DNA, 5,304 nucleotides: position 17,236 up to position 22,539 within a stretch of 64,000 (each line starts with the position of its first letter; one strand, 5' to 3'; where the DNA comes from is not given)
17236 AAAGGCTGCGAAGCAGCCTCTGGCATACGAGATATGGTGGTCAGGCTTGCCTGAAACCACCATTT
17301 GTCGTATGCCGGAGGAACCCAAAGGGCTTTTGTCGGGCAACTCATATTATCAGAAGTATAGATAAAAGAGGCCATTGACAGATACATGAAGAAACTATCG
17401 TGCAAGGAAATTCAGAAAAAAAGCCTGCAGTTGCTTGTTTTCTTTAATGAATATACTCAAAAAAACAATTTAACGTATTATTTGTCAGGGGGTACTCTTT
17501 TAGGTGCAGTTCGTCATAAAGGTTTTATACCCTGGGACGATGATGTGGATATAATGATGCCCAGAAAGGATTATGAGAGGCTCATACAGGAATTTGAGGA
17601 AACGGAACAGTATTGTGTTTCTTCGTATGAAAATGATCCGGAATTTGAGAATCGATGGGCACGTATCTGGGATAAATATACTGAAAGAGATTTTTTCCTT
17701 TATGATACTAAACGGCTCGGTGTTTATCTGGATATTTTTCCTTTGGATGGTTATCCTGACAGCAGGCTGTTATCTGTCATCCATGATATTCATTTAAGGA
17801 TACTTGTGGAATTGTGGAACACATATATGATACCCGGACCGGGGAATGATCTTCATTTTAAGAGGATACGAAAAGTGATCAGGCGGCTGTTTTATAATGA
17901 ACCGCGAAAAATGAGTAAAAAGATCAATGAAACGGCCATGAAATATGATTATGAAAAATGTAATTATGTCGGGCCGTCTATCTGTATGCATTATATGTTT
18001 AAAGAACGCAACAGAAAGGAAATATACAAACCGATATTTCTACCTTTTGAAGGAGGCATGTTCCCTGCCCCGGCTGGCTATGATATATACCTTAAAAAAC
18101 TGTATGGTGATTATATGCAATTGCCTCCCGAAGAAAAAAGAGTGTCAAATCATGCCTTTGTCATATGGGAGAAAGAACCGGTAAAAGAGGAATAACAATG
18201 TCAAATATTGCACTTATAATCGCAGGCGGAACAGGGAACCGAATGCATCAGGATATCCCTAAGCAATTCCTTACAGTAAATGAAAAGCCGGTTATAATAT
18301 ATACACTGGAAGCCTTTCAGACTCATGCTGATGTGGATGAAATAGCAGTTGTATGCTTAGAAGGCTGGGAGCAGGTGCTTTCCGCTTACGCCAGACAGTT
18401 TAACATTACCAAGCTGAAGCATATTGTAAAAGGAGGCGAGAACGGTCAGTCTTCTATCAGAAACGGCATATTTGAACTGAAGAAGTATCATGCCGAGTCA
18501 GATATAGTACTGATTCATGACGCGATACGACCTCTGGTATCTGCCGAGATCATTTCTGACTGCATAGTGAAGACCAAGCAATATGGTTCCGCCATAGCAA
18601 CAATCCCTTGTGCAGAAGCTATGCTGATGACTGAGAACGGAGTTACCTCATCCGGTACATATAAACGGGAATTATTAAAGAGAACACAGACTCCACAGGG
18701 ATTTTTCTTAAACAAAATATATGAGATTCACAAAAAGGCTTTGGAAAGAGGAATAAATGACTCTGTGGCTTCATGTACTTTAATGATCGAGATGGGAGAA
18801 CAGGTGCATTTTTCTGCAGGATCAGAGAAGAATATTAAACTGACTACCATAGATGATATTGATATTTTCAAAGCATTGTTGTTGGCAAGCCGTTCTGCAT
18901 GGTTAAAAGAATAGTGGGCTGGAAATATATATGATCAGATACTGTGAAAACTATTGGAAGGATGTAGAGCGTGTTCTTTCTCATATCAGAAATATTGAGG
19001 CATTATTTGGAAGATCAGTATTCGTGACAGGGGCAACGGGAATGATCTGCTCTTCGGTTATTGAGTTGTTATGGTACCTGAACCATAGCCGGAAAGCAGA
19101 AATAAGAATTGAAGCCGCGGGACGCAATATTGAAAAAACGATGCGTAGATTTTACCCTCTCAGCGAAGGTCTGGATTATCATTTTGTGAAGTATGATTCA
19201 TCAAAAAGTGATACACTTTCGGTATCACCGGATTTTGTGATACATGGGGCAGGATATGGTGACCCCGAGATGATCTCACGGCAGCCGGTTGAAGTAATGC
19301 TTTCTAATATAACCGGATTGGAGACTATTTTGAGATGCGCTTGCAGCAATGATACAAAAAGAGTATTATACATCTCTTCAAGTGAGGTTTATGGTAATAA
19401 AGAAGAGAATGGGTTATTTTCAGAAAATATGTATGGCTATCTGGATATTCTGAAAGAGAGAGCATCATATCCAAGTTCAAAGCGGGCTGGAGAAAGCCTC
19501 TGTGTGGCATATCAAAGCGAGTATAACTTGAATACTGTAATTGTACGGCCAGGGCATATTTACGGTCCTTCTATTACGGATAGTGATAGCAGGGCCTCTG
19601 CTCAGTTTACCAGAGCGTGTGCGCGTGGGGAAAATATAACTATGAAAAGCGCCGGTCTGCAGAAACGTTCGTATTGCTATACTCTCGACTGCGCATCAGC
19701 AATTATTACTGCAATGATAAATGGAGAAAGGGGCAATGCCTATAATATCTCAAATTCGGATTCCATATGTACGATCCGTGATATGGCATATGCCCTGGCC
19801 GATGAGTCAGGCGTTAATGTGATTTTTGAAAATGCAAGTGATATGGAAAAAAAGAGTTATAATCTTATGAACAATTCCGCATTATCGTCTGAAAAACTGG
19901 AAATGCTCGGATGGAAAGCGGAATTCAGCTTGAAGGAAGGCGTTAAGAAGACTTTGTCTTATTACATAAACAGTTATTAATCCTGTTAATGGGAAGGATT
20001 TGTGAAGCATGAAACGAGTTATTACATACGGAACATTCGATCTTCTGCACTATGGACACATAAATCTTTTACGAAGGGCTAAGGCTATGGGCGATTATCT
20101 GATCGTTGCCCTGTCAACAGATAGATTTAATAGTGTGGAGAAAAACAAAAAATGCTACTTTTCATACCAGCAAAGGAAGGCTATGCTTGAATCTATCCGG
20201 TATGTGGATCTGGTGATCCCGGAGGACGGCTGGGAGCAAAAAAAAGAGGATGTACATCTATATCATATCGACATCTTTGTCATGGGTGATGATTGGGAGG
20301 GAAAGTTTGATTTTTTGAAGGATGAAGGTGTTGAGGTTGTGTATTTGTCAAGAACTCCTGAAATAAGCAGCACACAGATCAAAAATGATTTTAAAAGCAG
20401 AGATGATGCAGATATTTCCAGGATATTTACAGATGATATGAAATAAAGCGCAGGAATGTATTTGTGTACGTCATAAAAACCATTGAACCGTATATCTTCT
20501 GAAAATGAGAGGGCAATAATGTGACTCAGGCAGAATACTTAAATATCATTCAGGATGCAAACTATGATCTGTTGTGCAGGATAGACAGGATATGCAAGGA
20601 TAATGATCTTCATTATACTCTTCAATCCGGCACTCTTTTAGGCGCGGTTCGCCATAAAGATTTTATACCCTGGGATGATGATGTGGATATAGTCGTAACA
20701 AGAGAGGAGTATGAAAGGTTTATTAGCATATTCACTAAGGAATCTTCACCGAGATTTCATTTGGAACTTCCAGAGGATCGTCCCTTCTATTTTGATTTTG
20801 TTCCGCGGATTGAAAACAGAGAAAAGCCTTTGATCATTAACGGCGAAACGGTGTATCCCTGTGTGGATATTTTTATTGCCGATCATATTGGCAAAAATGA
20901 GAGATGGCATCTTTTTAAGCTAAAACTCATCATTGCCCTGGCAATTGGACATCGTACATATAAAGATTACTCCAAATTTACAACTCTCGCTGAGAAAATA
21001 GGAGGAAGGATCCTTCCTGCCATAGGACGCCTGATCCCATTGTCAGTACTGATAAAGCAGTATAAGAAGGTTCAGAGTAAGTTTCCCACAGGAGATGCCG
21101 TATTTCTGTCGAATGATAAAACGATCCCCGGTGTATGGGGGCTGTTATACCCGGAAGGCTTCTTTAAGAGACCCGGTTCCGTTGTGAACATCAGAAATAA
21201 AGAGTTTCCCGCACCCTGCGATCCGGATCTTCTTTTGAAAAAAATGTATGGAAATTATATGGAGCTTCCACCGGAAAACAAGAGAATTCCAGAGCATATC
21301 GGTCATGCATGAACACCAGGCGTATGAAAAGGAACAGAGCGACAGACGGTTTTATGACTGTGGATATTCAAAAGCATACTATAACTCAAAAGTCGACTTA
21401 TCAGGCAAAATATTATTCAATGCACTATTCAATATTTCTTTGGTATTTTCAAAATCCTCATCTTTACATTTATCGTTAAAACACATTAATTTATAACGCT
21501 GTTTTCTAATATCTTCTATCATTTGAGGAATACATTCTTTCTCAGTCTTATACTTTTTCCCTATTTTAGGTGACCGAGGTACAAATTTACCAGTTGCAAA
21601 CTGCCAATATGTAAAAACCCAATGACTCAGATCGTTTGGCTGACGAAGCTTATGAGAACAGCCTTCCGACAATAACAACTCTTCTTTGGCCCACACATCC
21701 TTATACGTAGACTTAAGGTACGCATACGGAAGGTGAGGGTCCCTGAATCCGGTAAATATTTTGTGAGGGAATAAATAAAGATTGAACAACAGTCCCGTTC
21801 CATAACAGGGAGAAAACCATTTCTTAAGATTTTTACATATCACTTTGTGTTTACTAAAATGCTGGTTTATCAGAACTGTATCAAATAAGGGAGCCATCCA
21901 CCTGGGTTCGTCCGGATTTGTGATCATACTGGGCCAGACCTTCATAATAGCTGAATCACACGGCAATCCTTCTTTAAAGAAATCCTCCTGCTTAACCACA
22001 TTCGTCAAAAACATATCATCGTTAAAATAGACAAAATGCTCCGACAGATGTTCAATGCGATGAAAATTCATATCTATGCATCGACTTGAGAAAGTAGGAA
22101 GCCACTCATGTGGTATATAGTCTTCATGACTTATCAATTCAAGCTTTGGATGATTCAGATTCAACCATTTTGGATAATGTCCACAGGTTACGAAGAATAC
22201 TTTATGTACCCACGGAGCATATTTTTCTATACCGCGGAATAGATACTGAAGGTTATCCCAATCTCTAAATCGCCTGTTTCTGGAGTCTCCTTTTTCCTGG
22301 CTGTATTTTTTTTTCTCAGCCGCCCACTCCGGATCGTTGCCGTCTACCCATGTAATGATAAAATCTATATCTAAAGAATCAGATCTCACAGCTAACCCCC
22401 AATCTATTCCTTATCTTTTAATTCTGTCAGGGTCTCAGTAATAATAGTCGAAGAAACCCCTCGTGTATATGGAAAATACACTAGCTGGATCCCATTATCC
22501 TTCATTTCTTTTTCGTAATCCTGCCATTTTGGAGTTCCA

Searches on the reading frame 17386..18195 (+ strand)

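Call 59: search_protein_families(library=ncbifam, proteins=[window:17386-18195:+], max_evalue=1e-8)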
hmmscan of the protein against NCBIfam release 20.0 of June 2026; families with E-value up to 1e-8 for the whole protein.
window:17386-18195:+ (269 aa): 1 family
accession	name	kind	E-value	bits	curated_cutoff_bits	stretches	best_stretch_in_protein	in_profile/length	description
NF045866.1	GGPL_Ptran_Mf1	equivalog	1.1e-21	78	225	1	10-252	2-230/240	diacylglycerol cholinephosphotransferase Mf1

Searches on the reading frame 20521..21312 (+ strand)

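Call 24: search_protein_families(library=pfam, proteins=[window:20521-21312:+], max_evalue=0.001)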
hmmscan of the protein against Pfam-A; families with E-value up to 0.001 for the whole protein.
window:20521-21312:+ (263 aa): 1 family
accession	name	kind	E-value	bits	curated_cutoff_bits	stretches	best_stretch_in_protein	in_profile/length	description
PF04991.19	LicD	-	1.9e-25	90.7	22.6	1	25-244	1-227/227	LicD family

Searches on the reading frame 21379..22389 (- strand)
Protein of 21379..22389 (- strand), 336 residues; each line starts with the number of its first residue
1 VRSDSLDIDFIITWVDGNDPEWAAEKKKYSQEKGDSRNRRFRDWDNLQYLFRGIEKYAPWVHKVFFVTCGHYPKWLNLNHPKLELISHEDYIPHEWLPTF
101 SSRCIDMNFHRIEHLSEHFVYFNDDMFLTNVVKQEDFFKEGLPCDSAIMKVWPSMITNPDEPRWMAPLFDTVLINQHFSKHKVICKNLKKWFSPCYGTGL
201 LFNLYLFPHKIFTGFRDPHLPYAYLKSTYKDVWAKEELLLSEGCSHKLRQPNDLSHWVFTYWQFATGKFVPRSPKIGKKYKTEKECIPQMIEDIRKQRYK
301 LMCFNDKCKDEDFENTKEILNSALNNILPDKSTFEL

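Call 24: search_protein_families(library=pfam, proteins=[window:21379-22389:-], max_evalue=0.001)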
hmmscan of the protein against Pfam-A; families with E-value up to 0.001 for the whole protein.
window:21379-22389:- (336 aa): 4 families
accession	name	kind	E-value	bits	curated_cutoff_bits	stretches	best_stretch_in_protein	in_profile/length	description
PF11380.13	Stealth_CR2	-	8.5e-44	148.6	39.4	1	40-141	1-104/108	Stealth protein CR2, conserved region 2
PF17101.10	Stealth_CR1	-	1.3e-12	47.6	27.2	1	7-32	2-27/29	Stealth protein CR1, conserved region 1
PF17103.10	Stealth_CR4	-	1.5e-07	31.7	27.4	1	293-336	2-45/55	Stealth protein CR4, conserved region 4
PF17102.10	Stealth_CR3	-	6.4e-05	23.2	24.2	0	219-263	2-46/49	Stealth protein CR3, conserved region 3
